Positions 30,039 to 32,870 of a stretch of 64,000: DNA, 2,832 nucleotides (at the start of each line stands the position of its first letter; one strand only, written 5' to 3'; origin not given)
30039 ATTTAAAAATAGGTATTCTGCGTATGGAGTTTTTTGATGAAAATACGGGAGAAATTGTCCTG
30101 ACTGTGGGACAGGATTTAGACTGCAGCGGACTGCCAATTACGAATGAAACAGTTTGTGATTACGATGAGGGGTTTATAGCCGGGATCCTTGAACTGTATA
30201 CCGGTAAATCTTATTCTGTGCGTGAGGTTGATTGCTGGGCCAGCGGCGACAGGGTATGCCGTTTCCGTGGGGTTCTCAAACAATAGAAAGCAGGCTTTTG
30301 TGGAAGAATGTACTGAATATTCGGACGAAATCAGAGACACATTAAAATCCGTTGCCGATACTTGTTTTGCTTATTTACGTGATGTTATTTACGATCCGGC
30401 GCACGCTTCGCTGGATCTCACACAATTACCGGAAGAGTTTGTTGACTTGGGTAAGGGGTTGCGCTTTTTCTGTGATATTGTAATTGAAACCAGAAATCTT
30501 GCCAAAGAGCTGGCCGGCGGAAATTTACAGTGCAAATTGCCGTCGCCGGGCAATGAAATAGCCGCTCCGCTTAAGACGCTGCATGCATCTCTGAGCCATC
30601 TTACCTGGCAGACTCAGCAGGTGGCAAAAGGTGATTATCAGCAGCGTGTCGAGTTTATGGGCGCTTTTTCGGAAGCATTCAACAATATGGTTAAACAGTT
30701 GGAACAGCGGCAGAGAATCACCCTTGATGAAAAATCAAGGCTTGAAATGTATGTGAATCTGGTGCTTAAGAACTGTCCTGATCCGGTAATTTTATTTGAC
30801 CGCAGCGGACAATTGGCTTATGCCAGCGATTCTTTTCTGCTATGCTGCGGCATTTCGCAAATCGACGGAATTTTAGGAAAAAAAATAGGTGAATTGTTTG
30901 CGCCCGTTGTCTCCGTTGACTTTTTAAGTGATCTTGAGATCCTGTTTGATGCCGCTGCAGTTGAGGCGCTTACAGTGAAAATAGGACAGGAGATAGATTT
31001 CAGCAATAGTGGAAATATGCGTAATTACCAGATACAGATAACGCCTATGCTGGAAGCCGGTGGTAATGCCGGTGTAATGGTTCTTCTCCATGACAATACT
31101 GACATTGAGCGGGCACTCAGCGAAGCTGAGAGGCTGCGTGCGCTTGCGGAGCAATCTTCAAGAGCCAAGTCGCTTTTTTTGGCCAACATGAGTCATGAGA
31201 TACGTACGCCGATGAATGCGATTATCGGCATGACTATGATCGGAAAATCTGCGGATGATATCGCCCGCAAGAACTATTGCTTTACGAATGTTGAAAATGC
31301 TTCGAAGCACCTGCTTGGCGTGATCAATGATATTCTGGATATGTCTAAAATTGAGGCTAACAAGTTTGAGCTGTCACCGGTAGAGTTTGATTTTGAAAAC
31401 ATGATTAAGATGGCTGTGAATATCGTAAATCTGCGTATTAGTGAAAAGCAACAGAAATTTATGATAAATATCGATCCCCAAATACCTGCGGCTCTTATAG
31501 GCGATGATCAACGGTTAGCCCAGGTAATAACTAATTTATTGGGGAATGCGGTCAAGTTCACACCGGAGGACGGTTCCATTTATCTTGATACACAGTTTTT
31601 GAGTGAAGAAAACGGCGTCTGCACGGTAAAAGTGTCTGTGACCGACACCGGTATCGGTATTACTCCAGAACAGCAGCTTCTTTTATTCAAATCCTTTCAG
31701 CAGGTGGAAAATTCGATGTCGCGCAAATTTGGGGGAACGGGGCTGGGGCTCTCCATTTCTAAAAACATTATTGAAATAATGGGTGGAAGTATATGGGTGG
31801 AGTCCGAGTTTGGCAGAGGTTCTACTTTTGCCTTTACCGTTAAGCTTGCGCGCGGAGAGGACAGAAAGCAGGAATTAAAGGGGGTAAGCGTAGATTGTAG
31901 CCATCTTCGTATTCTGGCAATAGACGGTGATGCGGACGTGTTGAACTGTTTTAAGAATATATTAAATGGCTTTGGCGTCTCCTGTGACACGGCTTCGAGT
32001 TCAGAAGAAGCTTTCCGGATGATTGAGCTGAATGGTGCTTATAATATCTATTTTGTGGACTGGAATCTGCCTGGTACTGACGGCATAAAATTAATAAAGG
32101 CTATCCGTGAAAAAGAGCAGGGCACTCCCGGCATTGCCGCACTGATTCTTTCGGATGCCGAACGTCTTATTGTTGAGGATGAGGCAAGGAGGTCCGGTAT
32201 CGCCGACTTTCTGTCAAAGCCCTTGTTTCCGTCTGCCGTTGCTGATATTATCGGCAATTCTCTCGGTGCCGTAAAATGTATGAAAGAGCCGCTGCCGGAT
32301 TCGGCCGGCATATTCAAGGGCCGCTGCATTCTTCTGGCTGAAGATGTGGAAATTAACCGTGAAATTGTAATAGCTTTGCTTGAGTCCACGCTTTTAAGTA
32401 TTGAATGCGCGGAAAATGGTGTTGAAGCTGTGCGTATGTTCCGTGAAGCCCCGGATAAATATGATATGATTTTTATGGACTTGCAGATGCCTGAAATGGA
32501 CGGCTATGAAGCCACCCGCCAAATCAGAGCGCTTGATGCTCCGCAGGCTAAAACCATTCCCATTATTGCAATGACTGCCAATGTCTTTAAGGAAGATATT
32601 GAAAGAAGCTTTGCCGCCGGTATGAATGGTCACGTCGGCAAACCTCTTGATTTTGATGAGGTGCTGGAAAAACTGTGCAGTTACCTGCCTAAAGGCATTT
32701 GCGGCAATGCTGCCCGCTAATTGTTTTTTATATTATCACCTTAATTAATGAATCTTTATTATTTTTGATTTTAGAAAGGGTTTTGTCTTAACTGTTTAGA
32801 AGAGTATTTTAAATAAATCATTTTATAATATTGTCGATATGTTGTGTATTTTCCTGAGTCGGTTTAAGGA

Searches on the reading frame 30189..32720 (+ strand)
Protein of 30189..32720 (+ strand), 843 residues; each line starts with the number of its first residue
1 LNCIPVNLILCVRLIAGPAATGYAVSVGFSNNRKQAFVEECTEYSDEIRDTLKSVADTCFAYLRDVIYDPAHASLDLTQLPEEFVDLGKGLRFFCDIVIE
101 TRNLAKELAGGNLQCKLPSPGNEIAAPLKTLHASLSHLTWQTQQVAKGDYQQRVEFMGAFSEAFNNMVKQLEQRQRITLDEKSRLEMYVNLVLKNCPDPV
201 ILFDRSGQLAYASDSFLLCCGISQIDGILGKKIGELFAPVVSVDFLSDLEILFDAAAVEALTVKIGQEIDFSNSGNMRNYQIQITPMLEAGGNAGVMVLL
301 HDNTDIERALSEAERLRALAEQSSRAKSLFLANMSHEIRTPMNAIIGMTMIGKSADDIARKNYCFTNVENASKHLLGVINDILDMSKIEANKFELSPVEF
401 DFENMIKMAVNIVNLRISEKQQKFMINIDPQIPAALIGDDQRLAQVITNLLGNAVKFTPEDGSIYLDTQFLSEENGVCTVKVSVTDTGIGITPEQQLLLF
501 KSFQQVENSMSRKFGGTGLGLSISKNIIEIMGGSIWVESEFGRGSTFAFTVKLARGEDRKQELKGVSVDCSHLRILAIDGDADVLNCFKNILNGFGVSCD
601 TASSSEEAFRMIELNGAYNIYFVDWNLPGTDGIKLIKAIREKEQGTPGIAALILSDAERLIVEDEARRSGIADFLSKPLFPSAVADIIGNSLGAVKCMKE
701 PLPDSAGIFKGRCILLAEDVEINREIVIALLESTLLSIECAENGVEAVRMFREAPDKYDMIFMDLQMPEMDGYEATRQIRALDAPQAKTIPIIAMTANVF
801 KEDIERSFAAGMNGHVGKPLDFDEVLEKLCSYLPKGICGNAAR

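Call 106: search_protein_families(library=ncbifam, max_evalue=1e-10, proteins=[window:30189-32720:+])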
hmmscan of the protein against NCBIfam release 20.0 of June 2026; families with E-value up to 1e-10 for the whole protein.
window:30189-32720:+ (843 aa): 101 families (the best 25 are shown)
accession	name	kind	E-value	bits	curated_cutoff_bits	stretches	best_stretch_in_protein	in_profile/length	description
TIGR02956.1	TMAO_torS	equivalog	1.4e-106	357.7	676.5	2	303-693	440-821/967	TMAO reductase system sensor histidine kinase/response regulator TorS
NF008318.0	PRK11107.1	equivalog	1.4e-105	354.3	890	1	320-834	286-786/920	two-component sensor histidine kinase BarA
NF008302.0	PRK11091.1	equivalog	2.6e-89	300.4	838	2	162-691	131-642/779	aerobic respiration two-component sensor histidine kinase ArcB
NF041947.1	LuxQ_Vibrio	equivalog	1.2e-83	281.5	1200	2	133-643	301-792/843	quorum-sensing autoinducer 2 sensor kinase/phosphatase LuxQ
NF045901.1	HisKinLetSLeg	equivalog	3.9e-83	279.9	1650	1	320-833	286-789/906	two-component system sensor histidine kinase LetS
NF008099.0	PRK10841.1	equivalog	8.5e-80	268.7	920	2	306-559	452-696/949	two-component system sensor histidine kinase RcsC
NF011874.0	PRK15347.1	equivalog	1.5e-79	268.1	852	2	313-555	384-616/921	two component system sensor kinase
NF038297.2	hybrid_HK_HrmK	equivalog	5.5e-76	256.5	725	2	321-687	229-603/607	hybrid histidine kinase/response regulator HrmK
NF008543.0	PRK11466.1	equivalog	8.5e-65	219.1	982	1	312-642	429-751/914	TMAO reductase system sensor histidine kinase/response regulator TorS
NF046044.1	PnpS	equivalog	1.8e-61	208.3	400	1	135-551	2-389/390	two-component system histidine kinase PnpS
NF033092.0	HK_WalK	equivalog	4.6e-56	190.6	725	1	130-551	200-592/594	cell wall metabolism sensor histidine kinase WalK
NF041880.1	EPS_EpsF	equivalog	1.1e-53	182.5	900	1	170-551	129-489/492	response regulator EpsF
NF007420.1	PRK09959.1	equivalog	2.9e-51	174.2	1995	2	303-647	688-1032/1197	acid-sensing system histidine kinase EvgS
NF047874.1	MASE3_PAS_HK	subfamily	1.6e-50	172.5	560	1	163-557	242-629/655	MASE3 domain-containing sensor histidine kinase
NF041832.1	near_NosP_CTERM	subfamily_domain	2.2e-46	158.6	400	1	321-682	1-360/370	NahK/ErcS family hybrid sensor histidine kinase/response regulator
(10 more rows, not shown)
